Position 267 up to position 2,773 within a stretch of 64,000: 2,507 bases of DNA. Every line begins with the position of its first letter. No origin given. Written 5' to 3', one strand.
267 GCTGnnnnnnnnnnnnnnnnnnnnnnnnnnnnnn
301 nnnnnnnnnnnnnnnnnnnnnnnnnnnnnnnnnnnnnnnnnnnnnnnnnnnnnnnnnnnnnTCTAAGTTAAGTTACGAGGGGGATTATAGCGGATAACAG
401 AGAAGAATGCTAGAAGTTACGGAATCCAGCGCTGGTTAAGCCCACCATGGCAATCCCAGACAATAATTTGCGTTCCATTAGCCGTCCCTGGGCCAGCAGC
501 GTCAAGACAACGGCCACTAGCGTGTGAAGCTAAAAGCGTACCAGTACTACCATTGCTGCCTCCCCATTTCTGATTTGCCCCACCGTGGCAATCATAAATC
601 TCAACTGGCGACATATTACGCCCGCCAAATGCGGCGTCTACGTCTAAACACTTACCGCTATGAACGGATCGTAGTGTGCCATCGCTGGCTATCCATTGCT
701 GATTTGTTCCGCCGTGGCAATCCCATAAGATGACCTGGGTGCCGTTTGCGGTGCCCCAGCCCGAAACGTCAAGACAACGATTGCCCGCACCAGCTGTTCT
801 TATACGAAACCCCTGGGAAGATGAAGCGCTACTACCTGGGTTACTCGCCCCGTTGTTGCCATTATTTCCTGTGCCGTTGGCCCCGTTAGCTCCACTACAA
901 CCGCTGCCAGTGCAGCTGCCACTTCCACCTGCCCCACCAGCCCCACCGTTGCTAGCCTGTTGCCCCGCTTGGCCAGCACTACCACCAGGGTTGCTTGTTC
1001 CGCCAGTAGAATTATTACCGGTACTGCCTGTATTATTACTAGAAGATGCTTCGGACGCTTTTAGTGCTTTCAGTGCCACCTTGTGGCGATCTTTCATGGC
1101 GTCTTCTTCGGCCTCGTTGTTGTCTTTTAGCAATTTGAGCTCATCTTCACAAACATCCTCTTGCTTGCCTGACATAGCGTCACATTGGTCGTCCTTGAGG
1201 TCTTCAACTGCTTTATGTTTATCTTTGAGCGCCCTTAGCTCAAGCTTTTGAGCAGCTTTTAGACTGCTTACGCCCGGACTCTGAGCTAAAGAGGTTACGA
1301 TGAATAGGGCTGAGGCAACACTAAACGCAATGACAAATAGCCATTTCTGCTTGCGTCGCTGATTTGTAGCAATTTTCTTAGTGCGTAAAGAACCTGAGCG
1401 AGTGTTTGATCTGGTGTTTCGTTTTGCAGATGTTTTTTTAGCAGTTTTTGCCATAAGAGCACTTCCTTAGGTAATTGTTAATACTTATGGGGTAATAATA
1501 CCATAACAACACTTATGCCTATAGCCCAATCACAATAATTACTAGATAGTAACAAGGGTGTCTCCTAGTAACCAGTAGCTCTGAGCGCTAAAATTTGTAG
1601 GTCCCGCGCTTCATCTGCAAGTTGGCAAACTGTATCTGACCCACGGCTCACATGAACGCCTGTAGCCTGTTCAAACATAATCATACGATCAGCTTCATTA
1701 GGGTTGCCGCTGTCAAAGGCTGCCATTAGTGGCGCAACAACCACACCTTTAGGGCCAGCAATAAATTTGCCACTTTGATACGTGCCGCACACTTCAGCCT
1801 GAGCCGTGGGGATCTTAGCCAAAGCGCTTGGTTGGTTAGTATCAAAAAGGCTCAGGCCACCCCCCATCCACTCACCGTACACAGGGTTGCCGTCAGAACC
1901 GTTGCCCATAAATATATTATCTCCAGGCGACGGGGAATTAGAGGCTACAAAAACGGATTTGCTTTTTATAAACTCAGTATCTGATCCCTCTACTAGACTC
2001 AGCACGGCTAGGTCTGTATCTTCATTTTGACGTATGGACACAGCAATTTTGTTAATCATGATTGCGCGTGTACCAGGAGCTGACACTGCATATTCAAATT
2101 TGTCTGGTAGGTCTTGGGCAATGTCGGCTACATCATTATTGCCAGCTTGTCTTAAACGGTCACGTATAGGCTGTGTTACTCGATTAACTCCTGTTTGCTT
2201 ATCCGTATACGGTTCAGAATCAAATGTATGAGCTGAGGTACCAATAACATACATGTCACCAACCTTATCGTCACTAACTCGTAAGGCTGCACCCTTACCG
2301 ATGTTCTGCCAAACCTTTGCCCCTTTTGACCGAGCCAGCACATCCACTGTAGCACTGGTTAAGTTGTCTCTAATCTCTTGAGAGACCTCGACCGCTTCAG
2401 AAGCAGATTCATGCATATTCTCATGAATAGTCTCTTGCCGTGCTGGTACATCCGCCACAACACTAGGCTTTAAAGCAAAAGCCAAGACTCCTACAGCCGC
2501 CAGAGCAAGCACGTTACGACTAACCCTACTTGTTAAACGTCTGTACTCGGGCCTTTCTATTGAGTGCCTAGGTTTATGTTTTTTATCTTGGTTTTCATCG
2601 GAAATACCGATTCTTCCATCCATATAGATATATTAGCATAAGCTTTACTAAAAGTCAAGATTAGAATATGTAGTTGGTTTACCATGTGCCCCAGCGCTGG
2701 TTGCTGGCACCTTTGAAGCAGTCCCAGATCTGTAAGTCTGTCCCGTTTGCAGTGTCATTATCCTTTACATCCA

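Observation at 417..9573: Ten-gene minus-strand array of N-anchored modular surface proteins carrying peptidoglycan-degrading and lectin modules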

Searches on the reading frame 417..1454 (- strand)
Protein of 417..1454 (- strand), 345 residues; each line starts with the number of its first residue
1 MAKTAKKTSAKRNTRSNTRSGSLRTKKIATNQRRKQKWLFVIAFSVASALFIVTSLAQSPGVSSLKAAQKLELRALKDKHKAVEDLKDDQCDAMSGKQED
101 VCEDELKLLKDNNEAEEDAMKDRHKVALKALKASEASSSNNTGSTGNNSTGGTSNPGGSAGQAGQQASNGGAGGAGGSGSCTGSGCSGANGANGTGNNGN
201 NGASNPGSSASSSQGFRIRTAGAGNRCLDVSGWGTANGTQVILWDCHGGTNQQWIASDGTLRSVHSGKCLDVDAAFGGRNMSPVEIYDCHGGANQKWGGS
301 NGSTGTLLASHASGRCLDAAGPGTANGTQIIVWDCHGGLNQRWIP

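Call 3: search_protein_families(library=pfam, proteins=[window:417-1454:-], max_evalue=0.1)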
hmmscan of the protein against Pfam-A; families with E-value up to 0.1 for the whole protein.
window:417-1454:- (345 aa): 2 families
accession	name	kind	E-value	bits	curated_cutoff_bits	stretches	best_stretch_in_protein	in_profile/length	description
PF14200.12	RicinB_lectin_2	-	6.3e-36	123.4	25.6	4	250-333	1-89/89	Ricin-type beta-trefoil lectin domain-like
PF00652.28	Ricin_B_lectin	-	9.8e-29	100.5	29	1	216-343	3-126/126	Ricin-type beta-trefoil lectin domain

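Call 9: search_protein_families(library=ncbifam, proteins=[window:417-1454:-], max_evalue=0.1)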
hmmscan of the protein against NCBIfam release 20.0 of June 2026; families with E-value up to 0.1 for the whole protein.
window:417-1454:- (345 aa): 6 families
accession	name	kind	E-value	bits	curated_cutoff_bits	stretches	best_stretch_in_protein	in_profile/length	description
NF035930.1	lectin_2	subfamily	3.6e-23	82.5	100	2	212-297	151-238/238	lectin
NF035929.1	lectin_1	subfamily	9.7e-19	67.1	800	1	216-343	761-883/886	lectin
NF052302.1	Rv1419_fam_lectin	exception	3e-09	36.7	200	1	214-343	31-150/153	Rv1419 family lectin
NF038329.2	gly_rich_SclB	equivalog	2.7e-07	29.9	325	1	28-226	9-206/442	LPXTG-anchored collagen-like adhesin Scl2/SclB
NF038330.1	adhesin_SclA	exception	1.3e-05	25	400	1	55-206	25-175/405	LPXTG-anchored collagen-like adhesin Scl1/SclA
TIGR03142.1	cytochro_ccmI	equivalog_domain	0.066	13.5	29.3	0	38-121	3-86/118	c-type cytochrome biogenesis protein CcmI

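Call 65: search_protein_families(library=phrogs, proteins=[window:417-1454:-], max_evalue=0.001)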
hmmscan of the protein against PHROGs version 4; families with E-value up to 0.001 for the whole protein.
window:417-1454:- (345 aa): 2 families
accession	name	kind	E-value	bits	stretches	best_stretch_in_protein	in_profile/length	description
phrog_21883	-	unknown function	2.6e-12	47.8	2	223-256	250-283/286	-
phrog_366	-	tail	0.00039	21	1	79-236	249-409/474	tail fiber protein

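Call 83: search_protein_families(library=padloc, proteins=[window:417-1454:-], max_evalue=0.001)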
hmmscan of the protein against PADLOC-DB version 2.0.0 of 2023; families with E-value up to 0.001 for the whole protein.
window:417-1454:- (345 aa): 0 families

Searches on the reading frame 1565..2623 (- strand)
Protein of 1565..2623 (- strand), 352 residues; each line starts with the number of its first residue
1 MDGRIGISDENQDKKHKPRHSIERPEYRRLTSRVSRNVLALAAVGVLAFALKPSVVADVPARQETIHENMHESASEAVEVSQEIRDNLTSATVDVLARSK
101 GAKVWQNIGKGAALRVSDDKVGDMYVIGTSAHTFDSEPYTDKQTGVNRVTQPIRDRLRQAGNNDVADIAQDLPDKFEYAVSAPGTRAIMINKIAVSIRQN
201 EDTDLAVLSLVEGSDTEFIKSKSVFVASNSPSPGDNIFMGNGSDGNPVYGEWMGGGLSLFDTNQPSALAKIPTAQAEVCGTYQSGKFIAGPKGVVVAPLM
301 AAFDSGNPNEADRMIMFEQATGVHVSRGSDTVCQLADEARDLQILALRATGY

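Call 3: search_protein_families(library=pfam, proteins=[window:1565-2623:-], max_evalue=0.1)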
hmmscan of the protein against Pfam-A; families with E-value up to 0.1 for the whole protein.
window:1565-2623:- (352 aa): 0 families

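Call 9: search_protein_families(library=ncbifam, proteins=[window:1565-2623:-], max_evalue=0.1)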
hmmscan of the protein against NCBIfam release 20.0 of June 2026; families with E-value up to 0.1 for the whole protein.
window:1565-2623:- (352 aa): 0 families

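Call 19: search_solved_structures(query=window:1565-2623:-, max_evalue=10)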
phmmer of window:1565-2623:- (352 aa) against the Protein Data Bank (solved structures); distinct sequences matched with E-value up to 10: 0.

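Call 26: find_homologous_proteins(query=window:1565-2623:-, max_evalue=0.001)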
Query window:1565-2623:- (352 aa): 1 proteins with E <= 0.001 among 7894 candidates.
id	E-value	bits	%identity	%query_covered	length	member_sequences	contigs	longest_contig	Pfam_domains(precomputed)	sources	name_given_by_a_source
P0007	1.9e-228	775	100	100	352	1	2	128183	-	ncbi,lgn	-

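Call 37: find_homologous_proteins(query=A2, max_evalue=0.001)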
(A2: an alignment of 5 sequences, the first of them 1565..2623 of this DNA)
Query A2 (5 sequences) (352 aa, profile of the alignment): 2 proteins with E <= 0.001 among 8000 candidates.
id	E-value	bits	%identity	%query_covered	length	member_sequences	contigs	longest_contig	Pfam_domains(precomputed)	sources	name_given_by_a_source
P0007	1.2e-124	434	100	100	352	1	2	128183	-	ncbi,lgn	-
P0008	8.0e-59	218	36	5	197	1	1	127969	-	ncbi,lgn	-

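Call 38: search_protein_families(library=pfam, alignment_id=A2, max_evalue=1)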
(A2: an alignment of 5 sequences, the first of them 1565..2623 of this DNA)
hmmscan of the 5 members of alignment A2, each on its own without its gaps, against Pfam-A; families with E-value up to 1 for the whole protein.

A. member 1, window:1565-2623:- (352 aa): 0 families

B. families by the number of members that match (of 5 scanned): 3 families
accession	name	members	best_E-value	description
PF13365.12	Trypsin_2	1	0.002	Trypsin-like peptidase domain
PF25049.1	OB_HELZ2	1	0.022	3'-5' exoribonuclease HELZ2, OB-fold domain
PF06835.18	LptC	1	0.034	Lipopolysaccharide-assembly, LptC-related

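Call 39: search_solved_structures(query=A2, max_evalue=10, show_alignments=2)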
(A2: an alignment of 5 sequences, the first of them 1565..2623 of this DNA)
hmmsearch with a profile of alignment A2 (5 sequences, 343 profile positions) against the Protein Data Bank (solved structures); distinct sequences matched with E-value up to 10: 1.
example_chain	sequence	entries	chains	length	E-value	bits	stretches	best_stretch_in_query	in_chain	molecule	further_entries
6x6o_A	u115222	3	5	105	0.22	13.9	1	27-117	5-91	Protein spackle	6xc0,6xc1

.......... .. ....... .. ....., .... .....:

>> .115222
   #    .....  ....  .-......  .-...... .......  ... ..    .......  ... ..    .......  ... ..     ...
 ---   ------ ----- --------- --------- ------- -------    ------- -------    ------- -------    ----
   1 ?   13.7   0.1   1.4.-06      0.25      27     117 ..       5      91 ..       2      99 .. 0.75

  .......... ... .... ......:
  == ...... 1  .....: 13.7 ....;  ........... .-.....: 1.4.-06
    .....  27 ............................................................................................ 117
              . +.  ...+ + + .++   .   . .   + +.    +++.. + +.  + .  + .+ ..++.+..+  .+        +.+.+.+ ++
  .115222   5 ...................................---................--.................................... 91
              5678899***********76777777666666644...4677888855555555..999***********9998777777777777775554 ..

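Call 53: search_protein_representatives(protein=window:1565-2623:-)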
Query: 352 residues. Proteins with E-value up to 0.001 (for the whole library): 5; up to 1e-10: 4; up to 1e-30: 1. The best 5 are listed.
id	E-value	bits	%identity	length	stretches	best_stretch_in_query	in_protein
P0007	6.1e-229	775.0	100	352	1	1-352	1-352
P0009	4.5e-17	78.7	34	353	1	68-346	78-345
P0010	2.0e-15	73.3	29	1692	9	243-287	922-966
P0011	3.2e-13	66.1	31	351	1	70-340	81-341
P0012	5.0e-05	39.1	29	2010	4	243-283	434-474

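Call 62: predict_structure(alignment_id=A3)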
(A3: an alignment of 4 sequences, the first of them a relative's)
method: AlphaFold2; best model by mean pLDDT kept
length: 352 residues; sequences in the alignment: 4
mean_pLDDT: 44.3   pTM: 0.35
mean pLDDT of the five models: 44.3, 38.9, 38.8, 37.4, 36.4
residues with pLDDT >= 90: 0; 70-90: 11; 50-70: 127; < 50: 214
segments of 3 or more residues with pLDDT < 50: 1-91, 114-124, 139-143, 145-151, 199-204, 212-237, 239-247, 256-265, 280-302, 320-323, 336-352
pLDDT, mean of each block of 10 residues (from residue 1): 35 35 29 27 23 27 27 27 41 63 68 44 48 51 46 58 55 63 62 58 51 31 23 37 47 49 51 56 35 34 52 56 51 50 42 34
secondary structure, 60 per line:
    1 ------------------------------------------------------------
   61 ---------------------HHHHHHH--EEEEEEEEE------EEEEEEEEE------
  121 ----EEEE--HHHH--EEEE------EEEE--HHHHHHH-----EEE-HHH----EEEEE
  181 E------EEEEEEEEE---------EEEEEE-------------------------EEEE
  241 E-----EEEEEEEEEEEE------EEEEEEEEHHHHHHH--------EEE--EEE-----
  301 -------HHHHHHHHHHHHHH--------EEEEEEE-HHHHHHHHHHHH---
elements in order: H82-88 E91-99 E106-114 E125-128 H131-134 E137-140 E147-150 H153-159 E165-167 E176-181 E188-196 E206-211 E237-241 E247-258 E265-272 H273-279 E288-290 E293-295 H308-321 E330-336 H338-349

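Call 65: search_protein_families(library=phrogs, proteins=[window:1565-2623:-], max_evalue=0.001)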
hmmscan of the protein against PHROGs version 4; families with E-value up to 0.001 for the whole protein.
window:1565-2623:- (352 aa): 0 families

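Call 68: fold_search(model_id=the predicted structure, library=pdb)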
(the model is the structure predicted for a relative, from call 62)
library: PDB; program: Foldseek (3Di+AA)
matches with E <= 10: 312; with E <= 0.001: 1
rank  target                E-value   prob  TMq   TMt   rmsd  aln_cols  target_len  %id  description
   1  5zvj                  6.7e-04  0.97  0.18  0.20  10.1       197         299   14  Crystal structure of HtrA1 from Mycobacterium tuberculosis (released 2018-09-05)
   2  3lgi_C                2.0e-03  0.75  0.19  0.27  16.4       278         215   12  Structure of the protease domain of DegS (DegS-deltaPDZ) at 1.65 A (released 2010-08-25)
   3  3lh3_D                2.2e-03  0.77  0.20  0.28  16.5       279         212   13  DFP modified DegS delta PDZ (released 2010-08-25)
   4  3gcn_A                2.3e-03  0.89  0.20  0.22  12.7       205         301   13  Crystal structure of DegS H198P/D320A mutant modified by DFP in complex with OMP peptide (YQF) (released 2009-03-31)
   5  7w22                  2.5e-03  0.92  0.18  0.21  10.2       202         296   13  Structure of the M. tuberculosis HtrA K436A mutant (released 2022-11-23)
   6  1a5i                  3.6e-03  0.91  0.21  0.27  12.3       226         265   13  CATALYTIC DOMAIN OF VAMPIRE BAT (DESMODUS ROTUNDUS) SALIVA PLASMINOGEN ACTIVATOR IN COMPLEX WITH EGR-CMK (GLU-GLY-ARG CH (released 1999-03-23)
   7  8se7_S                8.5e-03  0.72  0.19  0.29  11.4       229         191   13  HTRA-1 PDSA bound to CKP 1A8 (released 2024-07-03)
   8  3gco_A                9.5e-03  0.77  0.20  0.22  13.8       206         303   14  Crystal structure of DegS H198P/D320A mutant modified by DFP in complex with DNRDGNVYQF OMP peptide (released 2009-03-31)
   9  2r3u_A                1.1e-02  0.72  0.19  0.29  10.6       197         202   14  Crystal structure of the PDZ deletion mutant of DegS (released 2007-11-27)
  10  3gds_A                1.4e-02  0.69  0.19  0.22  14.1       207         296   12  Crystal structure of DegS H198P/D320A mutant modified by DFP in complex with DNRDGNVYYF peptide (released 2009-03-31)
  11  2qf0_C                1.6e-02  0.57  0.21  0.32  15.2       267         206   13  Structure of the delta PDZ truncation of the DegS protease (released 2007-12-11)
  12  1a5h_A                1.7e-02  0.77  0.19  0.26  12.2       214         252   11  CATALYTIC DOMAIN OF HUMAN TWO-CHAIN TISSUE PLASMINOGEN ACTIVATOR COMPLEX OF A BIS-BENZAMIDINE (released 1999-04-20)
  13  3lgu                  1.7e-02  0.60  0.20  0.30  17.0       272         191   14  Y162A mutant of the DegS-deltaPDZ protease (released 2010-08-25)
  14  6z0y_B                1.7e-02  0.60  0.18  0.29  11.4       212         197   11  HtrA1 inactive protease domain S328A with CARASIL mutations D174R R274Q (released 2021-05-19)
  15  2rce_B                1.7e-02  0.54  0.21  0.30  16.9       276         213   14  DFP modified DegS delta PDZ (released 2007-12-11)
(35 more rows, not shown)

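Call 83: search_protein_families(library=padloc, proteins=[window:1565-2623:-], max_evalue=0.001)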
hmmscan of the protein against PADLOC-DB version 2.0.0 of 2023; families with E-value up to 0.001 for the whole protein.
window:1565-2623:- (352 aa): 0 families
